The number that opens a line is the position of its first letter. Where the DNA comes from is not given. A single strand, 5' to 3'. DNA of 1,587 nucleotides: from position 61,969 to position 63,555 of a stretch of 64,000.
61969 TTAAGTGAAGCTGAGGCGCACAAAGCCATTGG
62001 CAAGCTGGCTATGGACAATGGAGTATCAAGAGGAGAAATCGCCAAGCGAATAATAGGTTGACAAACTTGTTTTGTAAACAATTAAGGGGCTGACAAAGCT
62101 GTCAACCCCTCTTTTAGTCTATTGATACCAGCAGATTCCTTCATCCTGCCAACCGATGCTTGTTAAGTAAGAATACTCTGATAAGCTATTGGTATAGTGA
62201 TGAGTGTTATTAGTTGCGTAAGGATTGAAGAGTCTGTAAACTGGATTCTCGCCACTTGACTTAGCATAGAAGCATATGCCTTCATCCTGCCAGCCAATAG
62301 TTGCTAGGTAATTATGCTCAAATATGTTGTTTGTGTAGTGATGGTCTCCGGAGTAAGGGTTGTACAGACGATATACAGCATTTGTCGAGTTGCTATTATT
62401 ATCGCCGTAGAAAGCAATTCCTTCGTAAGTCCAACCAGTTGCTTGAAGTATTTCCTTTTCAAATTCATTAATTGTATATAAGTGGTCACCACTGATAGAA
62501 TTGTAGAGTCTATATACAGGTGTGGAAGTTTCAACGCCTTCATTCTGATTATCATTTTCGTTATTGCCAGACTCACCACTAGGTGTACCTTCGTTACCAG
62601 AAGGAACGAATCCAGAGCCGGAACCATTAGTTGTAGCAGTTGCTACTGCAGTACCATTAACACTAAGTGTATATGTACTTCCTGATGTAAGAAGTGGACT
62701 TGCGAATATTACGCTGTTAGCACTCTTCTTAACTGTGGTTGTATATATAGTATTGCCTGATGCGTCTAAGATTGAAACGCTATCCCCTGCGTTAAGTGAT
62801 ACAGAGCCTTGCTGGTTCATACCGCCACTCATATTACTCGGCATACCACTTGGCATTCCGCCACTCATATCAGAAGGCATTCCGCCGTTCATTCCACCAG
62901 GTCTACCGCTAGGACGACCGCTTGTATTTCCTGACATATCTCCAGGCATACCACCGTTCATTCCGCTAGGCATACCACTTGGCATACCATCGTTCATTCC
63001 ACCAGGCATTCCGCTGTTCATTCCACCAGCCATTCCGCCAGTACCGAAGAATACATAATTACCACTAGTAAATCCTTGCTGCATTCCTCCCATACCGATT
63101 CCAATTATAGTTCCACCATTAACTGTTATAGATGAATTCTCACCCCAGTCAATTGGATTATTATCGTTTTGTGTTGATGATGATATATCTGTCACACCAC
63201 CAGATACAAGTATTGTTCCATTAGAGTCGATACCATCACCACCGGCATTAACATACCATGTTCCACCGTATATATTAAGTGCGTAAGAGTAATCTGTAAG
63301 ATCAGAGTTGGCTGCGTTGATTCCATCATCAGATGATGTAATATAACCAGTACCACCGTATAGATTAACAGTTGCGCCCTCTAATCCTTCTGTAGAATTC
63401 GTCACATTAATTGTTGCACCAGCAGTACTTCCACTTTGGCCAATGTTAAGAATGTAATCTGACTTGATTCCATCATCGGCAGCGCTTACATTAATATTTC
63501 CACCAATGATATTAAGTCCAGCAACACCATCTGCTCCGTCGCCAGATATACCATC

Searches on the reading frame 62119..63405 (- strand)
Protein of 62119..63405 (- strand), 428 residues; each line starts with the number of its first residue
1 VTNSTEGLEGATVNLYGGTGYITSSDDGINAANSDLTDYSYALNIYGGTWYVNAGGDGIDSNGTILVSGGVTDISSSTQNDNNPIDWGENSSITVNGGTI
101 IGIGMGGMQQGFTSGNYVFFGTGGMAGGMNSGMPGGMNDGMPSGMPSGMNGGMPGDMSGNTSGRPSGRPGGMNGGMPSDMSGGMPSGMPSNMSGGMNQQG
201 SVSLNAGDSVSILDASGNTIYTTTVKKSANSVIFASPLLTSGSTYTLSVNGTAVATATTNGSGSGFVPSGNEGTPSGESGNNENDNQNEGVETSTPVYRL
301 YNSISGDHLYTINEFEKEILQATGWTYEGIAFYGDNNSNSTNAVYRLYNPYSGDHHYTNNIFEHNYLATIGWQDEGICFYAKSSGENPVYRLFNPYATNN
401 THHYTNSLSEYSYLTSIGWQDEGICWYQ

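Call 67: search_protein_families(library=pfam, proteins=[window:62119-63405:-], max_evalue=0.000001)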
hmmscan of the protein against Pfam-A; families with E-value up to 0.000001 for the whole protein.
window:62119-63405:- (428 aa): 1 family
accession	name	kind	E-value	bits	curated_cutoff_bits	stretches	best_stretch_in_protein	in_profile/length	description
PF18885.6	DUF5648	-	5.2e-42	143.7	25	1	296-427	1-132/134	Domain of unknown function (DUF5648)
